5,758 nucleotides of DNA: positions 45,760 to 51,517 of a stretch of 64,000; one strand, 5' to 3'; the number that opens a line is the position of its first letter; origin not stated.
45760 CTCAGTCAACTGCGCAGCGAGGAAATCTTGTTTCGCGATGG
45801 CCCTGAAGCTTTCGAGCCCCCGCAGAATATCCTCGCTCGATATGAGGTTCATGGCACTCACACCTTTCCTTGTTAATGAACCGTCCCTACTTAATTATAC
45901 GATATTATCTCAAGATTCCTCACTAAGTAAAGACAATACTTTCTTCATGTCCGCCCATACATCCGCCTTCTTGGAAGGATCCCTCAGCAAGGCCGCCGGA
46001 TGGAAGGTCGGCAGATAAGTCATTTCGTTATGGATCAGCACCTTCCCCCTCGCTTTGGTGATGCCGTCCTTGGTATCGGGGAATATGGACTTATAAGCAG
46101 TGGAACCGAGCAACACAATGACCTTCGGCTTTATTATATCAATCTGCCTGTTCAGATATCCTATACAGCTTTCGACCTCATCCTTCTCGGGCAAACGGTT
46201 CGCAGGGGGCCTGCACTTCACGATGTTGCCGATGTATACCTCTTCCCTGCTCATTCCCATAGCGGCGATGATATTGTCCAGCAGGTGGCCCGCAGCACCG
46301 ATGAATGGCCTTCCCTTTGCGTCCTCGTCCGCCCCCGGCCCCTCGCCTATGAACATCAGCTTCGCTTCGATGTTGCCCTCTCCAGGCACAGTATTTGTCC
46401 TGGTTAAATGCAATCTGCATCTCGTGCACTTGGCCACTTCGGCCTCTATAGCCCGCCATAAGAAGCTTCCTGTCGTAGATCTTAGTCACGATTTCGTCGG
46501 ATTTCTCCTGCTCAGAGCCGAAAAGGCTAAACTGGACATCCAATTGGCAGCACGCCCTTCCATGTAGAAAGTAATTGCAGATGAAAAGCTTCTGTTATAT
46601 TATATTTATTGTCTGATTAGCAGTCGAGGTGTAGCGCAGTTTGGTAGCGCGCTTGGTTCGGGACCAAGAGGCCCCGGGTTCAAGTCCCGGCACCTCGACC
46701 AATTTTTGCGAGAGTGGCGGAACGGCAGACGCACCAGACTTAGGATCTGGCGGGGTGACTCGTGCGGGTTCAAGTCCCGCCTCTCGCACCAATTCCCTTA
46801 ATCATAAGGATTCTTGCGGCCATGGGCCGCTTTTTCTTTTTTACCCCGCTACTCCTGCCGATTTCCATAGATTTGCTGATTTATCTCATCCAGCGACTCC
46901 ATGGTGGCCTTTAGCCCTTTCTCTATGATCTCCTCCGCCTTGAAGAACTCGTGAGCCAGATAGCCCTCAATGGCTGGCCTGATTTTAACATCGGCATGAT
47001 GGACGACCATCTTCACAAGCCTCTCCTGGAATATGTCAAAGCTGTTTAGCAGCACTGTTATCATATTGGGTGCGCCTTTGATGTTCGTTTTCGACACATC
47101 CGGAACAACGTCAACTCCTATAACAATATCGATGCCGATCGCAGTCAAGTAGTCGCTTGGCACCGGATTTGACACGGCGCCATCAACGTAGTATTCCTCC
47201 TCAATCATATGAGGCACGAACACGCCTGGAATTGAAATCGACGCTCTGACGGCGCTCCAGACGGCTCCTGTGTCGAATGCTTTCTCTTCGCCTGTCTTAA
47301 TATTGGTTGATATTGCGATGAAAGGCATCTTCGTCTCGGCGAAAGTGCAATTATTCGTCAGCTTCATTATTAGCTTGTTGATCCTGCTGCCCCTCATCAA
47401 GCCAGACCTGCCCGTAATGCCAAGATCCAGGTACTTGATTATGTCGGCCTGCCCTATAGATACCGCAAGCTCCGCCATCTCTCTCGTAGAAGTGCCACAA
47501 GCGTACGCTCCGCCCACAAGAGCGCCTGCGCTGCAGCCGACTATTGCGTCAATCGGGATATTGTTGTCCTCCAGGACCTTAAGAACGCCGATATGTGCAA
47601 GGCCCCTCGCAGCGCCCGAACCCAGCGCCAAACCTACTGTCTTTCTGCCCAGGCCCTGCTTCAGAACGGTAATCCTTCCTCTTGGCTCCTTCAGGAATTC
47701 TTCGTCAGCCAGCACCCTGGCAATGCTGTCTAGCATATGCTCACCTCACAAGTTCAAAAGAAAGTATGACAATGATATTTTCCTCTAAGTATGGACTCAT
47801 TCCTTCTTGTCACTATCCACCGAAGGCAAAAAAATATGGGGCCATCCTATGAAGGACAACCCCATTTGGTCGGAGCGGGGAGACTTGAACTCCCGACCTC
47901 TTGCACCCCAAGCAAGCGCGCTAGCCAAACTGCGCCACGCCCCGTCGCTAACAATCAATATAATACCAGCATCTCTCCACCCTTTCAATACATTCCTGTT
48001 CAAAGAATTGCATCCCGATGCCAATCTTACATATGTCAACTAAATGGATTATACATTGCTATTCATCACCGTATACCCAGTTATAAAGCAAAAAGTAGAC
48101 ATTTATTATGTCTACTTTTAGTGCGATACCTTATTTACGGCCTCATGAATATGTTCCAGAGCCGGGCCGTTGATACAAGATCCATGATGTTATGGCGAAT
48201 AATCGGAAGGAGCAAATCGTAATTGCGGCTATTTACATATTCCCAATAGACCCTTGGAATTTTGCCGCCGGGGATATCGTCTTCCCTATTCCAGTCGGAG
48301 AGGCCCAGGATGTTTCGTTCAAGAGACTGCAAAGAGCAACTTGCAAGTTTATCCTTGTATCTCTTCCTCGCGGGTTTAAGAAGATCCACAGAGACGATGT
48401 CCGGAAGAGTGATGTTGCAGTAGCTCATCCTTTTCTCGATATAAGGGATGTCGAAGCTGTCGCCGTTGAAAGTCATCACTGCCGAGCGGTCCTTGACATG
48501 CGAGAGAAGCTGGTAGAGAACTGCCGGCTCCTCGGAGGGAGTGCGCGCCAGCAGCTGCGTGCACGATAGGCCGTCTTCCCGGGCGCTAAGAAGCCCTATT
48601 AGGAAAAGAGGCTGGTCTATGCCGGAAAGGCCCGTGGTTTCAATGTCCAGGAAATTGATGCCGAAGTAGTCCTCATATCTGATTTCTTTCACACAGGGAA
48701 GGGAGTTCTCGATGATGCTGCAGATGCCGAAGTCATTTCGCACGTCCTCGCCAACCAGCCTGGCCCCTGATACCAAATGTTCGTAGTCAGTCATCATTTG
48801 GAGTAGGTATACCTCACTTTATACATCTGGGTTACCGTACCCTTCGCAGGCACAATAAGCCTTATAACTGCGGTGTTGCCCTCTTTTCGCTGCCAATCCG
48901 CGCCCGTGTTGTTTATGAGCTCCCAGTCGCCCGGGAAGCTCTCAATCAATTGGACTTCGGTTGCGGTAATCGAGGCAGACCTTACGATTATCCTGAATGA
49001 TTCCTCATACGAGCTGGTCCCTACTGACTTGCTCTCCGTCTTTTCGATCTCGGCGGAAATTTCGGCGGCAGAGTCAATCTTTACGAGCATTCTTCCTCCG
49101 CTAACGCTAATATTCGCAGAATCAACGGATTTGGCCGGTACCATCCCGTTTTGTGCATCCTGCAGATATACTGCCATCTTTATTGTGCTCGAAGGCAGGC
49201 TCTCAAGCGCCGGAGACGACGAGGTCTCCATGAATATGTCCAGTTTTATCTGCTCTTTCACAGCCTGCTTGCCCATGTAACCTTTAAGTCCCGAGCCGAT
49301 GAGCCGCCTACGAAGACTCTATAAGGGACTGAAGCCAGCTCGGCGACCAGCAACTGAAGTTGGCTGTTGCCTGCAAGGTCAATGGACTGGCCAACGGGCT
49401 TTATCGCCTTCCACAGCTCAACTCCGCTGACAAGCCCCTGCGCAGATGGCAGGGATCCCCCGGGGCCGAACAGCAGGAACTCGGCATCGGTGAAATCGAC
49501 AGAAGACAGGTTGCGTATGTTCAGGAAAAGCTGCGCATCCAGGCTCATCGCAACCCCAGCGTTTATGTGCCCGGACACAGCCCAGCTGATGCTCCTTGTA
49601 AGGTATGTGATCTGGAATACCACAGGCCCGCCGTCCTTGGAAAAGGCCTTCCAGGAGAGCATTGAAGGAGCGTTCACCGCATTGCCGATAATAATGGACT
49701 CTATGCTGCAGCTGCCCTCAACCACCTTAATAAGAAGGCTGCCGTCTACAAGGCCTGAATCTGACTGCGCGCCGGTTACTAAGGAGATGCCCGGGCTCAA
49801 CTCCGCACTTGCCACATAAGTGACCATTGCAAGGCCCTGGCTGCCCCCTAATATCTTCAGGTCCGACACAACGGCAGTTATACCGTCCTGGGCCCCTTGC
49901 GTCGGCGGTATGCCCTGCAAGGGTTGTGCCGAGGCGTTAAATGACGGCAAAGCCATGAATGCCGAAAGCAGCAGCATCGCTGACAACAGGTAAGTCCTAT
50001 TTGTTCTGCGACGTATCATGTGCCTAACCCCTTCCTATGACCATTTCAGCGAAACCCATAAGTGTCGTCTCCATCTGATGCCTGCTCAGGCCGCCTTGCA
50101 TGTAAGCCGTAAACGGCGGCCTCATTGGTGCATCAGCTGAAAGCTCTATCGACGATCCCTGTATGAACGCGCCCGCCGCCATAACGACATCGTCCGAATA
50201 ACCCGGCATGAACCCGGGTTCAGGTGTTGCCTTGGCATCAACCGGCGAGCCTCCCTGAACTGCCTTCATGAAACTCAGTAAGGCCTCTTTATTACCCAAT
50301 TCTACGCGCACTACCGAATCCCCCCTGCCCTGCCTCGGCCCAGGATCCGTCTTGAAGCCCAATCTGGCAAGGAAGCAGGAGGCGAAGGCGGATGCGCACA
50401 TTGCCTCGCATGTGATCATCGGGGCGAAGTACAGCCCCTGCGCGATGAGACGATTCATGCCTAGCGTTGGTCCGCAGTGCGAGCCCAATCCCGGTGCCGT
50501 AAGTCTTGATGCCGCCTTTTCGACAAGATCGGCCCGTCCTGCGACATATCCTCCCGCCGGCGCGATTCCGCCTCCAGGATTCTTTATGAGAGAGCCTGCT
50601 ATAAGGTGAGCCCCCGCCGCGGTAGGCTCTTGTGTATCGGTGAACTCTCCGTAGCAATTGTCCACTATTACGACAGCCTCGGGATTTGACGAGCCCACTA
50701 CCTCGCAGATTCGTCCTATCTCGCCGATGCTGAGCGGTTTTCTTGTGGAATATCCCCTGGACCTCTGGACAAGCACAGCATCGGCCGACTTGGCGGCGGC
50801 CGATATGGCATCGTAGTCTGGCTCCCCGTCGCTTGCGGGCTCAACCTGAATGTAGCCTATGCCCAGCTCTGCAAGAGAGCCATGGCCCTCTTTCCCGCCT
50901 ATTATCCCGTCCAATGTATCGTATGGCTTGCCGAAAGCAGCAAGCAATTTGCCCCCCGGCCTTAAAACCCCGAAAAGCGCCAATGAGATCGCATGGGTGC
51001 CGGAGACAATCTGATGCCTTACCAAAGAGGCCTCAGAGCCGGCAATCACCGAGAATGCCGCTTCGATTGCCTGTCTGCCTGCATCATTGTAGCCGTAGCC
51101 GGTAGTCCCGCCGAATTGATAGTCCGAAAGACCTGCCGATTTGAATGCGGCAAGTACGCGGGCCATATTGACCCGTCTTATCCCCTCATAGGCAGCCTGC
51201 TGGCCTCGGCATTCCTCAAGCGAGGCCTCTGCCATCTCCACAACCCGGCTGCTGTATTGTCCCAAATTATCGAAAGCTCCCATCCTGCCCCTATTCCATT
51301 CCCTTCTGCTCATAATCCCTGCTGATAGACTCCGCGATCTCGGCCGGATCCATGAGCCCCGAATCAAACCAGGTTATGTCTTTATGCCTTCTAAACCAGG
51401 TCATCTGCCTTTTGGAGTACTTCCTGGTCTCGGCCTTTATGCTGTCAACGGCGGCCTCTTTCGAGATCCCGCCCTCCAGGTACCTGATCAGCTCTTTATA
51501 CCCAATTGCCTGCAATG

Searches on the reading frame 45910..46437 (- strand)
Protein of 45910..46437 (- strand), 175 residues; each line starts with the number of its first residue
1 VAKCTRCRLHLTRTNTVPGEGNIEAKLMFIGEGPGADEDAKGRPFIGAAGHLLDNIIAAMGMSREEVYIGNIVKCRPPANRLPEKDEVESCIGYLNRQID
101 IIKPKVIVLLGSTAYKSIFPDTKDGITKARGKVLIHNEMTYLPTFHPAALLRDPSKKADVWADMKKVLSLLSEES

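Call 32: search_protein_families(library=pfam, proteins=[window:45910-46437:-], max_evalue=0.00001)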
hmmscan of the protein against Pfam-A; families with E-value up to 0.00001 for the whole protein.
window:45910-46437:- (175 aa): 1 family
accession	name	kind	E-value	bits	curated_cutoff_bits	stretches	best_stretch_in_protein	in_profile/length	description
PF03167.25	UDG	-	4.9e-40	137.3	24.3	1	18-164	1-140/141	Uracil DNA glycosylase superfamily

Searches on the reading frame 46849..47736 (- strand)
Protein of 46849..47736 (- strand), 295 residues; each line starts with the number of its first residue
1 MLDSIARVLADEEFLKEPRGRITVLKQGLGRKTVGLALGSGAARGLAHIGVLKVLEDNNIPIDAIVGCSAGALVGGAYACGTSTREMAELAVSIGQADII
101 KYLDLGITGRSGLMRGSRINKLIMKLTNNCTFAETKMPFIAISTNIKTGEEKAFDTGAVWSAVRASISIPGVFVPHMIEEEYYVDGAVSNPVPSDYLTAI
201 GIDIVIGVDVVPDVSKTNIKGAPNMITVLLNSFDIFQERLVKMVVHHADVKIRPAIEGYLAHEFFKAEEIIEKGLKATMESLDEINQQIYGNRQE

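Call 32: search_protein_families(library=pfam, proteins=[window:46849-47736:-], max_evalue=0.00001)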
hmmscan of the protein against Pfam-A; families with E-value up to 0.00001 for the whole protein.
window:46849-47736:- (295 aa): 1 family
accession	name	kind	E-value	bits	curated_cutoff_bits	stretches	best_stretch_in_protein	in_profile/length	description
PF01734.28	Patatin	-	1.4e-29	104.1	27.7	1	36-196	1-189/191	Patatin-like phospholipase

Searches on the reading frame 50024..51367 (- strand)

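Call 32: search_protein_families(library=pfam, proteins=[window:50024-51367:-], max_evalue=0.00001)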
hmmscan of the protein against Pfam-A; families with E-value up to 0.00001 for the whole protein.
window:50024-51367:- (447 aa): 1 family
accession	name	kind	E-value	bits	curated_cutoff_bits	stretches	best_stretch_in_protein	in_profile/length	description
PF06838.17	Met_gamma_lyase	-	2.9e-145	484.3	24.2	1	44-437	3-398/405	Methionine gamma-lyase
